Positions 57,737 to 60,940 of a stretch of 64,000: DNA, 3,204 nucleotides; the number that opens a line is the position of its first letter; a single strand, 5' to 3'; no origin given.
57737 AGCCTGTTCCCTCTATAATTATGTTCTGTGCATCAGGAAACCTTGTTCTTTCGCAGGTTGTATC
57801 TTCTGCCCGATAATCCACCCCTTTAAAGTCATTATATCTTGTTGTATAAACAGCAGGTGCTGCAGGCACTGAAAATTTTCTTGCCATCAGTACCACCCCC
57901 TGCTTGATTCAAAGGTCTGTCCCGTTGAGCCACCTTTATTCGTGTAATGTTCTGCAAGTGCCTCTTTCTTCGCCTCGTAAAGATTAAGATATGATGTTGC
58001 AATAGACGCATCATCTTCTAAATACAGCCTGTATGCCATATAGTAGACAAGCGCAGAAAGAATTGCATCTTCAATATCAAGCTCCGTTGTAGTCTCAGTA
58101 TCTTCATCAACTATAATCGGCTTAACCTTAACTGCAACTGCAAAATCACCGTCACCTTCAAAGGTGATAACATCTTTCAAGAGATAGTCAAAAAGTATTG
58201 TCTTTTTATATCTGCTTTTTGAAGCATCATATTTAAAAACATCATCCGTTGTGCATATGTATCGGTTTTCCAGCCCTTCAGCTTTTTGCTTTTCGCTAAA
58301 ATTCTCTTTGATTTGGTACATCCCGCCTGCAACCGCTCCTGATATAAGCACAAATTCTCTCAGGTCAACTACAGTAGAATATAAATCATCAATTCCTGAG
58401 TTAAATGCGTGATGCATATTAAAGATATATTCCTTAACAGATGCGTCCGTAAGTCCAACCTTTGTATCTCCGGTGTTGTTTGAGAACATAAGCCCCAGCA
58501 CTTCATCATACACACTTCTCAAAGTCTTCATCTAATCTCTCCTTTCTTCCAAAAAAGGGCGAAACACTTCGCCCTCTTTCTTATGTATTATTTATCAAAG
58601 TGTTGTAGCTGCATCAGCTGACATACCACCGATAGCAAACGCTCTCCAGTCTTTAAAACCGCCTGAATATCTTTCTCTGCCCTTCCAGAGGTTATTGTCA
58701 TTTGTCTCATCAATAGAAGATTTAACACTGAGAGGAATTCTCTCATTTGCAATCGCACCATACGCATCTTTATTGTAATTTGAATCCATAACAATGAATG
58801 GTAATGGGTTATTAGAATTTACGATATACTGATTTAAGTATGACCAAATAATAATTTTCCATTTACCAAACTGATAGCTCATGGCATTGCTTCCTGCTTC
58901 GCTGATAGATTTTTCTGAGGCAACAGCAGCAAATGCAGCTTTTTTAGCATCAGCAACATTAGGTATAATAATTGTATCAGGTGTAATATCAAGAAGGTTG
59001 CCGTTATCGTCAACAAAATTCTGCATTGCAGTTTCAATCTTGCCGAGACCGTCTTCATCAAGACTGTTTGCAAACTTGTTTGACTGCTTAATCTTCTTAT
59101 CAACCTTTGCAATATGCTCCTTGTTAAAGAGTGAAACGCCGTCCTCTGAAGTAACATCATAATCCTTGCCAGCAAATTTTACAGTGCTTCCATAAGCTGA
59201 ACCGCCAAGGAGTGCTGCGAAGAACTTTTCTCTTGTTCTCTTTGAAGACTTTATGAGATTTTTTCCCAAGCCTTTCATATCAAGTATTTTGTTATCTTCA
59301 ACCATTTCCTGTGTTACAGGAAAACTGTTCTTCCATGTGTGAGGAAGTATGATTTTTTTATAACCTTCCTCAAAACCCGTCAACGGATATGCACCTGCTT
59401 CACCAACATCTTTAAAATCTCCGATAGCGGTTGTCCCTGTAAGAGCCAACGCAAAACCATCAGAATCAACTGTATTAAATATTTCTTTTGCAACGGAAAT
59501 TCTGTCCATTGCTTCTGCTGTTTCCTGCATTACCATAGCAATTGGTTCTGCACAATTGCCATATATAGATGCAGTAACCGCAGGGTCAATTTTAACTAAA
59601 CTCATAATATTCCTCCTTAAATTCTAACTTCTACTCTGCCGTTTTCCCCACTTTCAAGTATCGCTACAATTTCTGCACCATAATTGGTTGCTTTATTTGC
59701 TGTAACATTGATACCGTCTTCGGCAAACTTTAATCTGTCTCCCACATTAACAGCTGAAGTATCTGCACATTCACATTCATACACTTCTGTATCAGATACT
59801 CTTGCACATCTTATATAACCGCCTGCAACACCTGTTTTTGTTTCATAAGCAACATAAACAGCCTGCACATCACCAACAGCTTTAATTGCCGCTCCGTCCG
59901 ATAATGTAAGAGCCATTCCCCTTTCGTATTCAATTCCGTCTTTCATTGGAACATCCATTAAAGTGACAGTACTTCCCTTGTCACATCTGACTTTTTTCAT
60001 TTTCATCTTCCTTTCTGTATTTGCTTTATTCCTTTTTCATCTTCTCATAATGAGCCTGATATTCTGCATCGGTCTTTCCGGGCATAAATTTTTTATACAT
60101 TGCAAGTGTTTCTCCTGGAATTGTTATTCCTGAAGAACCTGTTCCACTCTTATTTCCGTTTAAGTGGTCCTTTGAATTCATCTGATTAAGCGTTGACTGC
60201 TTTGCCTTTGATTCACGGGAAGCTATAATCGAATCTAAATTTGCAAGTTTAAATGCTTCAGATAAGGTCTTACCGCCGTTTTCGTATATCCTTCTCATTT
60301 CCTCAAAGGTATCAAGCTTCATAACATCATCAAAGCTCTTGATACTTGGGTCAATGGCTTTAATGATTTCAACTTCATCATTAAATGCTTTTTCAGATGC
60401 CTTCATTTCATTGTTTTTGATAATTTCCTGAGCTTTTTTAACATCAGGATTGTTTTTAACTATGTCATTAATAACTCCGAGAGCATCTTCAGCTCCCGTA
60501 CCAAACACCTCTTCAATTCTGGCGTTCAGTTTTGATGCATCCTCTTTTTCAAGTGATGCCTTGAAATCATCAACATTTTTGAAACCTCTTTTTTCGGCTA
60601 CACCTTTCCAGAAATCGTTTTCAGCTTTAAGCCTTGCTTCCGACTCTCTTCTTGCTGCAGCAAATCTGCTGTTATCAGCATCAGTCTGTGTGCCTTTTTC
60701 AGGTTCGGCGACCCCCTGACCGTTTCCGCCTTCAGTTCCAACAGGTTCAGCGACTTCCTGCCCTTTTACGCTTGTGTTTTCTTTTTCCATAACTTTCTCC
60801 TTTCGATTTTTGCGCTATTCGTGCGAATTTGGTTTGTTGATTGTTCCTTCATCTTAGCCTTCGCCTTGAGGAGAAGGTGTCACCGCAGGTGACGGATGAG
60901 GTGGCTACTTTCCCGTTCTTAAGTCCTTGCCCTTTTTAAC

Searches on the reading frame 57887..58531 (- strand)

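Call 7: search_protein_families(library=pfam, proteins=[window:57887-58531:-], max_evalue=0.01)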
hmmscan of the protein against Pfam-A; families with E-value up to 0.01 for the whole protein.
window:57887-58531:- (214 aa): 1 family
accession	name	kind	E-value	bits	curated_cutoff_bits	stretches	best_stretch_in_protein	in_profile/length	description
PF24175.2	SU10_adaptor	-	3.5e-05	24.8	27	1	140-192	128-181/194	SU10 adaptor protein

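Call 36: search_protein_families(library=phrogs, proteins=[window:57887-58531:-], max_evalue=0.001)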
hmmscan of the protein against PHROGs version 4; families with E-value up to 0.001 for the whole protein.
window:57887-58531:- (214 aa): 3 families
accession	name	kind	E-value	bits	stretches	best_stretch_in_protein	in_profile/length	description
phrog_2125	-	head and packaging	9.9e-07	29.6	1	135-213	150-233/234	virion structural protein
phrog_13046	-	unknown function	0.00018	22.3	1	136-205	119-188/193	-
phrog_399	-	head and packaging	0.00058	20.5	1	137-178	142-181/220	structural protein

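Call 86: search_protein_families(library=ncbifam, proteins=[window:57887-58531:-], max_evalue=0.01)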
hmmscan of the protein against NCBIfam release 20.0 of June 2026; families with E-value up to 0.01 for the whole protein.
window:57887-58531:- (214 aa): 0 families

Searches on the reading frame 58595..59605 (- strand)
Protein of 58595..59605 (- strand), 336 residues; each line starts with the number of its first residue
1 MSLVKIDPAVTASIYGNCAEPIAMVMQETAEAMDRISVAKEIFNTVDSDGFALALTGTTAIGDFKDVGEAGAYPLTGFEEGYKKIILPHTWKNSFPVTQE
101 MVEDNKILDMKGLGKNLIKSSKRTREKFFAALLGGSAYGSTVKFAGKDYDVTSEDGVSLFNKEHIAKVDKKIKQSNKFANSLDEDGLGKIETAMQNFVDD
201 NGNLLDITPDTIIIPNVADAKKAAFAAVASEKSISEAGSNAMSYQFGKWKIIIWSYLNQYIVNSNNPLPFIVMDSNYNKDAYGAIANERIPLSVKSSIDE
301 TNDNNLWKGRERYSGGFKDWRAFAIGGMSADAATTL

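Call 7: search_protein_families(library=pfam, proteins=[window:58595-59605:-], max_evalue=0.01)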
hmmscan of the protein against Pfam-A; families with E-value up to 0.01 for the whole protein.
window:58595-59605:- (336 aa): 2 families
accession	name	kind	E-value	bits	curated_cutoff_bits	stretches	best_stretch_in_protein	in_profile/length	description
PF25209.1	Phage_capsid_4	-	7.7e-14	53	27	1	41-323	22-259/262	Phage capsid protein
PF10124.15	Mu-like_gpT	-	8e-05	22.6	20.1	1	180-243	218-278/289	Mu-like prophage major head subunit gpT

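Call 36: search_protein_families(library=phrogs, proteins=[window:58595-59605:-], max_evalue=0.001)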
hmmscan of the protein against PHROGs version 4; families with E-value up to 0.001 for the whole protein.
window:58595-59605:- (336 aa): 4 families
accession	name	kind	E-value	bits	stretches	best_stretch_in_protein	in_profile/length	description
phrog_371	-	head and packaging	2.3e-13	51.1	1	37-179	29-159/303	major head protein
phrog_133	-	head and packaging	9.9e-08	32.1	1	56-242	424-584/668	head maturation protease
phrog_1650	-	head and packaging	2e-05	25.1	1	58-136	67-145/300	major head protein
phrog_4523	-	head and packaging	2.4e-05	24.3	1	60-257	406-576/644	major head and protease protein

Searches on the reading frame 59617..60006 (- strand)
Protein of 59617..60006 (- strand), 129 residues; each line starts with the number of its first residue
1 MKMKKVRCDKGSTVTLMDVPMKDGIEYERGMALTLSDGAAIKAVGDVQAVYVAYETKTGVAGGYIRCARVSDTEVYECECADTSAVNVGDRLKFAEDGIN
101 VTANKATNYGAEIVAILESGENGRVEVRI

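Call 7: search_protein_families(library=pfam, proteins=[window:59617-60006:-], max_evalue=0.01)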
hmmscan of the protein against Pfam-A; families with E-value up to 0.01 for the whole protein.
window:59617-60006:- (129 aa): 0 families

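Call 36: search_protein_families(library=phrogs, proteins=[window:59617-60006:-], max_evalue=0.001)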
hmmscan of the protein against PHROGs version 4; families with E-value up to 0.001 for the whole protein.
window:59617-60006:- (129 aa): 1 family
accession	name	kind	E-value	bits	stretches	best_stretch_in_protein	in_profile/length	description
phrog_24113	-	unknown function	1.8e-12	48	1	3-128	3-129/143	-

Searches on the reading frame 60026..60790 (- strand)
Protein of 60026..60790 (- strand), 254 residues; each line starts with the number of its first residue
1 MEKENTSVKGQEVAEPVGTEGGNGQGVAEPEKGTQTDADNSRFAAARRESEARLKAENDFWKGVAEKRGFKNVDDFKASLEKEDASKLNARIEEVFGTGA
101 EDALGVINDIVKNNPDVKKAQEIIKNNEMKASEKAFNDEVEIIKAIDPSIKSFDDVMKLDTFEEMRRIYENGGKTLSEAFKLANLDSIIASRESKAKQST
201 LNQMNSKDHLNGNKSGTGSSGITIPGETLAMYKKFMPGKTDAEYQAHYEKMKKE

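Call 7: search_protein_families(library=pfam, proteins=[window:60026-60790:-], max_evalue=0.01)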
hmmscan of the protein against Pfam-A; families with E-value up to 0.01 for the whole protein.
window:60026-60790:- (254 aa): 0 families

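Call 36: search_protein_families(library=phrogs, proteins=[window:60026-60790:-], max_evalue=0.001)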
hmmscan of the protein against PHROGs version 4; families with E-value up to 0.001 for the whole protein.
window:60026-60790:- (254 aa): 2 families
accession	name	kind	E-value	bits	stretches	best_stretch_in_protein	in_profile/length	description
phrog_35275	-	unknown function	1.3e-16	61.8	1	102-251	177-329/336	-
phrog_14606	-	unknown function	1.5e-07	32.3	1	62-206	94-223/263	-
